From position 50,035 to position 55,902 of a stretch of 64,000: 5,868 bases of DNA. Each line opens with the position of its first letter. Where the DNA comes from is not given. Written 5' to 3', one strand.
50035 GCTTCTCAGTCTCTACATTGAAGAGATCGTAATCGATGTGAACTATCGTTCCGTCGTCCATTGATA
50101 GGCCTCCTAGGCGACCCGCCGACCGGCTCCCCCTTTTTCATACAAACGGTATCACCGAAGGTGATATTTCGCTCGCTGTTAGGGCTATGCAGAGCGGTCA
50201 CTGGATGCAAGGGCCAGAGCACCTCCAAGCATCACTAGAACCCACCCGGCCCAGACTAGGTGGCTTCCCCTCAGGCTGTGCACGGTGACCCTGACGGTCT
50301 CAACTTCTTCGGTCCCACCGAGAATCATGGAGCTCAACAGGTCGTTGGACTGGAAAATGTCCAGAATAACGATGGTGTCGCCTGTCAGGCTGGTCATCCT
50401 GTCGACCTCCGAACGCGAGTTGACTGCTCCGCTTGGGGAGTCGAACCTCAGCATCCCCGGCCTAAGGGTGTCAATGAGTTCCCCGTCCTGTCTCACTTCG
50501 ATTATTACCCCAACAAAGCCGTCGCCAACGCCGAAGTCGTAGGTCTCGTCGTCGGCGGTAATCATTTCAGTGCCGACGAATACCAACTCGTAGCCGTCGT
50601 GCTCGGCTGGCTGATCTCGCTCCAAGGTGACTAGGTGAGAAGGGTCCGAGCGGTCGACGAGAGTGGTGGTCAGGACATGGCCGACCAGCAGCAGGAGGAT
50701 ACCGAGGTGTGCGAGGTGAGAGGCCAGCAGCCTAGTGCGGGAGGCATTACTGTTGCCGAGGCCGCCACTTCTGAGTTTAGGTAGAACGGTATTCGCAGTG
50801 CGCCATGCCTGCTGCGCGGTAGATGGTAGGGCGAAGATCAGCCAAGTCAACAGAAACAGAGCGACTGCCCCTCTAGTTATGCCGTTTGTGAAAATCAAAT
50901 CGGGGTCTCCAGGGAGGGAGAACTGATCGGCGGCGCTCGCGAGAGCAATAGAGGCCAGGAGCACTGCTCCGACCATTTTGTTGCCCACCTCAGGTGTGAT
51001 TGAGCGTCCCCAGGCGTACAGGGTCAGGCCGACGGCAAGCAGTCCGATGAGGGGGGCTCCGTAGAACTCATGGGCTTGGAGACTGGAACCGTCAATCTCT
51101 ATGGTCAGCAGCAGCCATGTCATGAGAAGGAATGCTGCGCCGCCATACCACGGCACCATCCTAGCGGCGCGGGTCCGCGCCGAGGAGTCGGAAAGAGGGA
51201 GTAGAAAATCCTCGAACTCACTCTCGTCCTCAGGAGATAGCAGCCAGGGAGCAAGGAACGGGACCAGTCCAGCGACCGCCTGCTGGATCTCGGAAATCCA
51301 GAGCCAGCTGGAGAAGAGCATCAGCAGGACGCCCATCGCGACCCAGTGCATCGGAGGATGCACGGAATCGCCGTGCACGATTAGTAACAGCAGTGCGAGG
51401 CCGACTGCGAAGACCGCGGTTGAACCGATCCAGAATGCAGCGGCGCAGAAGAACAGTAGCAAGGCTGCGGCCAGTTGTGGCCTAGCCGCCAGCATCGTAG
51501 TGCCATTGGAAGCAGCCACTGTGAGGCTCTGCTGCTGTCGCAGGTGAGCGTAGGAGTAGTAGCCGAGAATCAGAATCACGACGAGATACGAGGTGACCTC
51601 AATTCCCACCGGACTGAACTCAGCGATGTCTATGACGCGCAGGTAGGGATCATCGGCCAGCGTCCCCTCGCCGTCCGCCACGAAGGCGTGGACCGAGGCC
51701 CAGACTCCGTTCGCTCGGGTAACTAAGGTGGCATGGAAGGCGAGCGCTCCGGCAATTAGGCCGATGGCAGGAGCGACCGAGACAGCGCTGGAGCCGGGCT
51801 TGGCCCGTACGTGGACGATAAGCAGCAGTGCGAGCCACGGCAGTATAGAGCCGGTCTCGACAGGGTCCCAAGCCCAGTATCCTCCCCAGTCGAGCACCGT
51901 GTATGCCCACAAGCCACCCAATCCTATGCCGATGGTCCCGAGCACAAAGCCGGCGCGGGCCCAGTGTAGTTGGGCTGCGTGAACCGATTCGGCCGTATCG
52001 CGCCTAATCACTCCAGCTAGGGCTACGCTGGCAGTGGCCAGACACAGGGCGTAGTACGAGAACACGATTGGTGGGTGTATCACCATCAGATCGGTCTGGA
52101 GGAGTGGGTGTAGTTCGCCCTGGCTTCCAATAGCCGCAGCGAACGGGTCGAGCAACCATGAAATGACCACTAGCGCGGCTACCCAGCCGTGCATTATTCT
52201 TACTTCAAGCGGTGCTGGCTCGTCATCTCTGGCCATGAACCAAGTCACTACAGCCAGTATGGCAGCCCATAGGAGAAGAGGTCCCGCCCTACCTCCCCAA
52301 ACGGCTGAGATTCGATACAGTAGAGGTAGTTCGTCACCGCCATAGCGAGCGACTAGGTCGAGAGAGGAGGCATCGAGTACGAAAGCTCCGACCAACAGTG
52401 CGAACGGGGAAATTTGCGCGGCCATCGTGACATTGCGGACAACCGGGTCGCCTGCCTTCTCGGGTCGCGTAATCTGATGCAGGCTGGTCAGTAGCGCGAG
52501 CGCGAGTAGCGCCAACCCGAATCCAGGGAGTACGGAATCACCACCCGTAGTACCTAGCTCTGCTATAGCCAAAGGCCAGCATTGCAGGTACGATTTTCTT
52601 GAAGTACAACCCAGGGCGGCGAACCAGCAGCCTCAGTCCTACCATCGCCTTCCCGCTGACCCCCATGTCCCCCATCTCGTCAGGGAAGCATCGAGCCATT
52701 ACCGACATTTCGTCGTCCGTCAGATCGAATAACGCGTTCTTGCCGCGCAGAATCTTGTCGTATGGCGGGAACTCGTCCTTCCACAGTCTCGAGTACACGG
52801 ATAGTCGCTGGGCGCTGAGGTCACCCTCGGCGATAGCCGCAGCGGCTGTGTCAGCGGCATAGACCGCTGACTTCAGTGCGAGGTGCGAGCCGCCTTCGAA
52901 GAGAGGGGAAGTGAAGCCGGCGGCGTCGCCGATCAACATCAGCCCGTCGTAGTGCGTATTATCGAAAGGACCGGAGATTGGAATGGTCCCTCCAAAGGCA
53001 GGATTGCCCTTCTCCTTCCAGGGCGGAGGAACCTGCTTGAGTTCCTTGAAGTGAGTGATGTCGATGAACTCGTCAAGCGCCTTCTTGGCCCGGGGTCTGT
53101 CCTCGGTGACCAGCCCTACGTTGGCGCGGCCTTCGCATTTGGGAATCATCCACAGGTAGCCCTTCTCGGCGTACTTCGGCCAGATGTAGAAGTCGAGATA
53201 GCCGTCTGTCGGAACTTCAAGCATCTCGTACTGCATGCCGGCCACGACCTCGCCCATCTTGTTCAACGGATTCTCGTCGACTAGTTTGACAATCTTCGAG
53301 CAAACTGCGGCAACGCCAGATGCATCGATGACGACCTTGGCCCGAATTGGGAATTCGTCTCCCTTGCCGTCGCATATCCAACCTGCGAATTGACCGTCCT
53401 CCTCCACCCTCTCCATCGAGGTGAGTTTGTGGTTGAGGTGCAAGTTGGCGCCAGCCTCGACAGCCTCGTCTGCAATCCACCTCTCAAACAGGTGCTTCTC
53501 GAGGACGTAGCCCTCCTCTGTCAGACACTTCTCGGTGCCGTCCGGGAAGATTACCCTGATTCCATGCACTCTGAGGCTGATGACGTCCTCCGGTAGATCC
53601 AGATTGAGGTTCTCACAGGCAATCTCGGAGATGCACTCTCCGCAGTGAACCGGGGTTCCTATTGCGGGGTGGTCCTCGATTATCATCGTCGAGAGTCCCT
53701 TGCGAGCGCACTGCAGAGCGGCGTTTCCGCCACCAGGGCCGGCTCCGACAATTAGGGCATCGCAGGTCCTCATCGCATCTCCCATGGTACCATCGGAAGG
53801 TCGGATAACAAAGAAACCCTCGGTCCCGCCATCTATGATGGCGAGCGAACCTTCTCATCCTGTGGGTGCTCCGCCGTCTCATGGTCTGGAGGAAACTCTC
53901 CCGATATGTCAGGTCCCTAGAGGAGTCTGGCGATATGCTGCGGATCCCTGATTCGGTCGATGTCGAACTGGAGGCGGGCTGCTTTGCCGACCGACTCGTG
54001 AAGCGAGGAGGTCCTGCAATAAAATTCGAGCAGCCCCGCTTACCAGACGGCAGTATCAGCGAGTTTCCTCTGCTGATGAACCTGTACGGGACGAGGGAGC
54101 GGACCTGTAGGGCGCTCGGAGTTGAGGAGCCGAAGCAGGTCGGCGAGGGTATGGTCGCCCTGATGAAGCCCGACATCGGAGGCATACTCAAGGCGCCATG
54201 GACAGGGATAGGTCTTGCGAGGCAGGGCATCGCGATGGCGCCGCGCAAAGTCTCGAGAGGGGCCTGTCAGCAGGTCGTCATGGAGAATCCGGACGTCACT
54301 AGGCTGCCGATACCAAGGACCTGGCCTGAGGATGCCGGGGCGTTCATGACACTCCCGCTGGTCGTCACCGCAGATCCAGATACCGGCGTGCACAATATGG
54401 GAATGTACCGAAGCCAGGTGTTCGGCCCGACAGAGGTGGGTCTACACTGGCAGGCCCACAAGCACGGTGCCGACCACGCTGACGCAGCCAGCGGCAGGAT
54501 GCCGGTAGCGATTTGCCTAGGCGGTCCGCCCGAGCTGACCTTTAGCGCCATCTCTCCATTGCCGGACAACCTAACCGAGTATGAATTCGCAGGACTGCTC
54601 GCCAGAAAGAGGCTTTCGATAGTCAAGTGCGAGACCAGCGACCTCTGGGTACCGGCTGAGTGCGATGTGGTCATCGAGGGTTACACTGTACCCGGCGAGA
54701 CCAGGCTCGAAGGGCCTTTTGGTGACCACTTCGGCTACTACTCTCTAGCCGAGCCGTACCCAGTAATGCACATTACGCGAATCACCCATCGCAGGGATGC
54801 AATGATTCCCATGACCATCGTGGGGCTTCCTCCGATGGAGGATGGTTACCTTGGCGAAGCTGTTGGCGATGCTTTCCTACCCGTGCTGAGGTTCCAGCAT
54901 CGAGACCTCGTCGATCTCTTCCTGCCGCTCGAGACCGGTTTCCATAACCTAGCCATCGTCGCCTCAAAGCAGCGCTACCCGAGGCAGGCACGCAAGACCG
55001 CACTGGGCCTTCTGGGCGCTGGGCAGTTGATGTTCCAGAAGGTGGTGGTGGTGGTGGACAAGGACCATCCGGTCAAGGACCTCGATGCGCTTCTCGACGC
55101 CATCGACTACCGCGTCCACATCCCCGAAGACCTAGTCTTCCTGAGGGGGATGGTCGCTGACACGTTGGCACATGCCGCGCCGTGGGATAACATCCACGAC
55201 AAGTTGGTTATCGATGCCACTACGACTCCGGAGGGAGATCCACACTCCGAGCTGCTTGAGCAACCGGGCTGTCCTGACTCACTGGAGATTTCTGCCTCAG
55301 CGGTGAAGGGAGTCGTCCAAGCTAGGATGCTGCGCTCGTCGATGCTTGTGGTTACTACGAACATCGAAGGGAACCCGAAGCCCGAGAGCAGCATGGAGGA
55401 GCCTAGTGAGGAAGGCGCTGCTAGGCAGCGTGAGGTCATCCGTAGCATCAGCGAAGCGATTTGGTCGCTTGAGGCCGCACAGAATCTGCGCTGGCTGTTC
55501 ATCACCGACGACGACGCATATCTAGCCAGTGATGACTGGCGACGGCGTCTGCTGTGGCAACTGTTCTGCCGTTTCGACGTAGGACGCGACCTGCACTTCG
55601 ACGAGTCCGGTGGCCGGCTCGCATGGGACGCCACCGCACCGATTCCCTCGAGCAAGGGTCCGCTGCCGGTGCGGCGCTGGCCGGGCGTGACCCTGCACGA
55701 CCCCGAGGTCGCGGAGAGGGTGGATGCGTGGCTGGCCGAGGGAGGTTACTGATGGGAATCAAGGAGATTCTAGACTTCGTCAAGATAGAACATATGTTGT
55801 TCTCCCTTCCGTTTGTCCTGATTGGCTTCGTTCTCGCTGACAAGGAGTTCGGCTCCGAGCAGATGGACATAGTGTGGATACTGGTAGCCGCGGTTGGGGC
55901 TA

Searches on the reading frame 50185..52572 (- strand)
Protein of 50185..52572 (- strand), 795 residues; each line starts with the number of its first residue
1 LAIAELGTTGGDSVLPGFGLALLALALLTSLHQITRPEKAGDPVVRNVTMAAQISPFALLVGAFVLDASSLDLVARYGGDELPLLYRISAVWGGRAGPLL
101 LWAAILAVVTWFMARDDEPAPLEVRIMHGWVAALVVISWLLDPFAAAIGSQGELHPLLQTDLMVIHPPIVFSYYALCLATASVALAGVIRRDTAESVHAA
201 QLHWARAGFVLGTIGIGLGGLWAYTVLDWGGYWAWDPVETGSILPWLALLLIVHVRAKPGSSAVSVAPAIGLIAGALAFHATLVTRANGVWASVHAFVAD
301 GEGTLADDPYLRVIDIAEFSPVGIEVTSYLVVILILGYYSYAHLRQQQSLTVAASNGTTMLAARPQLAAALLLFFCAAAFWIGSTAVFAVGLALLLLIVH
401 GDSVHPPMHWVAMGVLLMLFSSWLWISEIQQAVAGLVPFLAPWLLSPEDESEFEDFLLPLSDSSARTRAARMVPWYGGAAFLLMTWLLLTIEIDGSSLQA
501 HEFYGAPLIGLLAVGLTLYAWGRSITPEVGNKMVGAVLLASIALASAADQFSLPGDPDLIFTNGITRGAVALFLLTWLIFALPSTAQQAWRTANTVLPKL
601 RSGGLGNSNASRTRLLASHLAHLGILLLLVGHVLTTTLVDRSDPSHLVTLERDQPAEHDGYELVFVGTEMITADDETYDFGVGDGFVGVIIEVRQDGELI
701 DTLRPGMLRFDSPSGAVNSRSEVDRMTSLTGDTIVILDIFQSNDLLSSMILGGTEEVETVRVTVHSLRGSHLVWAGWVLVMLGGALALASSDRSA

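Call 19: search_protein_families(library=pfam, proteins=[window:50185-52572:-], max_evalue=0.001)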
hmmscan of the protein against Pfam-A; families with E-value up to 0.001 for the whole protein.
window:50185-52572:- (795 aa): 1 family
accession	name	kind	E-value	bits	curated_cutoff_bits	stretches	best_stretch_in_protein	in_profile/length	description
PF01578.25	Cytochrom_C_asm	-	1.2e-22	81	29.9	1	92-261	1-181/212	Cytochrome C assembly protein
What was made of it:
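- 50185..52572 (-): CcmF/NrfE-like haem-handling protein (795 aa, WWD motif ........). It is a candidate maturation factor and is not part of the operon. Pfam PF01578 at 1e-22 (call 19).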

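Call 21: search_protein_families(library=ncbifam, proteins=[window:50185-52572:-], max_evalue=0.01)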
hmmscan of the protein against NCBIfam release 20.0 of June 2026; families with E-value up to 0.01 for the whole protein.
window:50185-52572:- (795 aa): 4 families
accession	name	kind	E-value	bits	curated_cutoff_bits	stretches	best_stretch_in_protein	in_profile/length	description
TIGR03145.1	cyt_nit_nrfE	subfamily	6e-37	127.6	927.3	1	45-303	43-310/631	heme lyase NrfEFG subunit NrfE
TIGR00353.1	nrfE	subfamily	8.1e-37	127.3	569.05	1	57-302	2-257/578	heme lyase CcmF/NrfE family subunit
NF007691.0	PRK10369.1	subfamily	1.3e-34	119.9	394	1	49-301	48-310/573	heme lyase NrfEFG subunit NrfE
TIGR03144.1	cytochr_II_ccsB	equivalog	1.4e-09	38.1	187.6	1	201-265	160-222/252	c-type cytochrome biogenesis protein CcsB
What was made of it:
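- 50185..52572 (-): TIGR00353 127 bits, far below its cutoff (call 21).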

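Call 62: find_related_loci(query=window:50185-52572:-, collection=genome_contigs, flank=6000)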
Query window:50185-52572:- (795 aa) in genome_contigs; peptide patterns used: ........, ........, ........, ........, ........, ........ (x = any residue, [..] = any of these).
599 stretches matched a pattern (row limit reached: there are more); 308 encode a relative of the query (tblastn E <= 1e-3); the best 80 are kept; 80 distinct loci.
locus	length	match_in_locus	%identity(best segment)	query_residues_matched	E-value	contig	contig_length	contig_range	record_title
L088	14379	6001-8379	91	2-794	0e+0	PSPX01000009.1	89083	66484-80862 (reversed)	MAG: Methanobacteriota archaeon isolate Guaymas_22 scaffold_743, whole genome shotgun sequence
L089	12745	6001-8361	88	7-794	0e+0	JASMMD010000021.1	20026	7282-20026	MAG: Candidatus Thalassarchaeum sp. isolate Arabian9_MAG_56 NODE_21_length_20026_cov_28.095042, whole genome shotgun seq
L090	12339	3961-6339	88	2-794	0e+0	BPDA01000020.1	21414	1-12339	MAG: Euryarchaeota archaeon CM1_200m.P32 DNA, sequence20, whole genome shotgun sequence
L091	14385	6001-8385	80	1-793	0e+0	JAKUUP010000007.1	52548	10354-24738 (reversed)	MAG: Candidatus Thalassarchaeum betae isolate ALOHA_A2.5_136 A2.5-Thalassarchaeum-6_7, whole genome shotgun sequence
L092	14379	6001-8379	81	3-793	0e+0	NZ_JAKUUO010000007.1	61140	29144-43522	MAG: Candidatus Thalassarchaeum betae isolate ALOHA_A2.5_135 A2.5-Thalassarchaeum-4_7, whole genome shotgun sequence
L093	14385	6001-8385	77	3-795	0e+0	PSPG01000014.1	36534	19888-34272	MAG: Candidatus Thalassarchaeum betae isolate Cayman_51_deep scaffold_351, whole genome shotgun sequence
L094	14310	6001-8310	69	26-795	0e+0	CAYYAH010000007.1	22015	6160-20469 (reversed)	MAG TPA_asm: uncultured Candidatus Poseidoniales archaeon isolate SRP077602_co4_684 genome assembly, contig: NODE_3946_l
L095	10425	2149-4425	71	32-790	0e+0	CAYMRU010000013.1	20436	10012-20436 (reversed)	MAG TPA_asm: uncultured Candidatus Poseidoniales archaeon isolate SRP077602_co11_569 genome assembly, contig: NODE_2487_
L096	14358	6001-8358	68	8-791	0e+0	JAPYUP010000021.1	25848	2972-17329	MAG: Candidatus Thalassarchaeaceae archaeon isolate PW8.metabat2.180 PW8_2266_length_25848_cov_28.038072, whole genome s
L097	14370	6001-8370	67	4-791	0e+0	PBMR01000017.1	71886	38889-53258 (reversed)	MAG: Methanobacteriota archaeon isolate SP208 MHASMcontig_605320, whole genome shotgun sequence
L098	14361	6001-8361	59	7-788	0e+0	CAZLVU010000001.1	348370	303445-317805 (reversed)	MAG TPA_asm: uncultured Candidatus Poseidoniales archaeon isolate SRP260945_co1_377 genome assembly, contig: NODE_2_leng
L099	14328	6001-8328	56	13-787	0e+0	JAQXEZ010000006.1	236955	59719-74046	MAG: Candidatus Thalassarchaeaceae archaeon isolate cluster2-bin.139 k141_2657520, whole genome shotgun sequence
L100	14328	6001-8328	56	13-787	0e+0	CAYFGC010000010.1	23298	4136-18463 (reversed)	MAG TPA_asm: uncultured Candidatus Poseidoniales archaeon isolate ERP001736_co1_109 genome assembly, contig: NODE_918_le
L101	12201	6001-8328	56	13-787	0e+0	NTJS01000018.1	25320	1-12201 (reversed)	MAG: Marine Group II euryarchaeote MED-G35 EUII-MED-G35-C18, whole genome shotgun sequence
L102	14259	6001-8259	56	36-787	0e+0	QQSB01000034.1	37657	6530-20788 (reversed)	MAG: Candidatus Poseidoniales archaeon isolate bin_195 U_43193-34, whole genome shotgun sequence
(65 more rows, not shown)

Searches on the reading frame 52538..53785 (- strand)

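Call 19: search_protein_families(library=pfam, proteins=[window:52538-53785:-], max_evalue=0.001)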
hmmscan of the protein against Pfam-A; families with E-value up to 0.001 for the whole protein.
window:52538-53785:- (415 aa): 10 families
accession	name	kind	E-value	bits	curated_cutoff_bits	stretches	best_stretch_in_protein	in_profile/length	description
PF12831.13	FAD_oxidored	-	2.2e-13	50.7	27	1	9-162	1-150/416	FAD dependent oxidoreductase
PF01494.25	FAD_binding_3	-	8.3e-10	38.8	22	1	93-332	95-335/349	FAD binding domain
PF05834.18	Lycopene_cycl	-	1.8e-09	37.6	23.4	1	9-162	1-145/380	Lycopene cyclase protein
PF22578.2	GGR_cat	-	2.9e-09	37.1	27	1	182-244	4-71/88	Geranylgeranyl reductase catalytic domain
PF01266.30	DAO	-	2.3e-08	34.4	27.9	0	89-255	140-299/353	FAD dependent oxidoreductase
PF00890.30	FAD_binding_2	-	4.9e-06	26.4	20.4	1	9-46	1-38/414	FAD binding domain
PF01946.23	Thi4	-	5.3e-05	23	26.2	0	7-49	17-60/235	Thi4 family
PF07992.20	Pyr_redox_2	-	9.5e-05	22.4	26.1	0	9-57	2-46/291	Pyridine nucleotide-disulphide oxidoreductase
PF04820.20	Trp_halogenase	-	0.00012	21.6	21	1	91-321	151-357/458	Tryptophan halogenase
PF13450.12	NAD_binding_8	-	0.00029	21.5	21.9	1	12-44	1-33/68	NAD(P)-binding Rossmann-like domain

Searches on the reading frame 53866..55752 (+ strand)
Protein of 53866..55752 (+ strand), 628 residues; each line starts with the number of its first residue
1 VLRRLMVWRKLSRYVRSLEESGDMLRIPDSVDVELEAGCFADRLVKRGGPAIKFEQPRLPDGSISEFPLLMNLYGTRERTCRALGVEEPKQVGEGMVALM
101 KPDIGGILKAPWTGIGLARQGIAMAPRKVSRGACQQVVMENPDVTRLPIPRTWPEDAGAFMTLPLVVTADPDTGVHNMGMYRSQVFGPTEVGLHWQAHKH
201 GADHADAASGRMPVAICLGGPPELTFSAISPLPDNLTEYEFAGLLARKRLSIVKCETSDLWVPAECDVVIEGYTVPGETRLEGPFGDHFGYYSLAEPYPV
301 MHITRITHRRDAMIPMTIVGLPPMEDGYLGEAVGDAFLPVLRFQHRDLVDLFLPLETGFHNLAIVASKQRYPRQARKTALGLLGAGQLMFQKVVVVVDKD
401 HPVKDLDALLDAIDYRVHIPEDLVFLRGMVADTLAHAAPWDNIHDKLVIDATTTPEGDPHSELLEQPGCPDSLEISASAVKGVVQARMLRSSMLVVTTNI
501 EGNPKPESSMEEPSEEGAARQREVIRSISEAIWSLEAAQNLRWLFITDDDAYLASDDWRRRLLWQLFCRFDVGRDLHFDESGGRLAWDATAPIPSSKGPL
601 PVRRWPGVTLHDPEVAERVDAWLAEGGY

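Call 19: search_protein_families(library=pfam, proteins=[window:53866-55752:+], max_evalue=0.001)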
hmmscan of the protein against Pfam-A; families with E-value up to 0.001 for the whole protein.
window:53866-55752:+ (628 aa): 3 families
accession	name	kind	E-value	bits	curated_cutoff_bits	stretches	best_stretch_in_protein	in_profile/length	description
PF01977.22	UbiD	-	6.5e-75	251.3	23.3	1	128-322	2-206/206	3-octaprenyl-4-hydroxybenzoate carboxy-lyase Rift-related domain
PF20696.2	UbiD_C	-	5.8e-34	117.3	24.2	1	328-451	2-127/127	3-octaprenyl-4-hydroxybenzoate carboxy-lyase C-terminal domain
PF20695.2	UbiD_N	-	2.7e-18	66.3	24.3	1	17-91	3-70/78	3-octaprenyl-4-hydroxybenzoate carboxy-lyase N-terminal domain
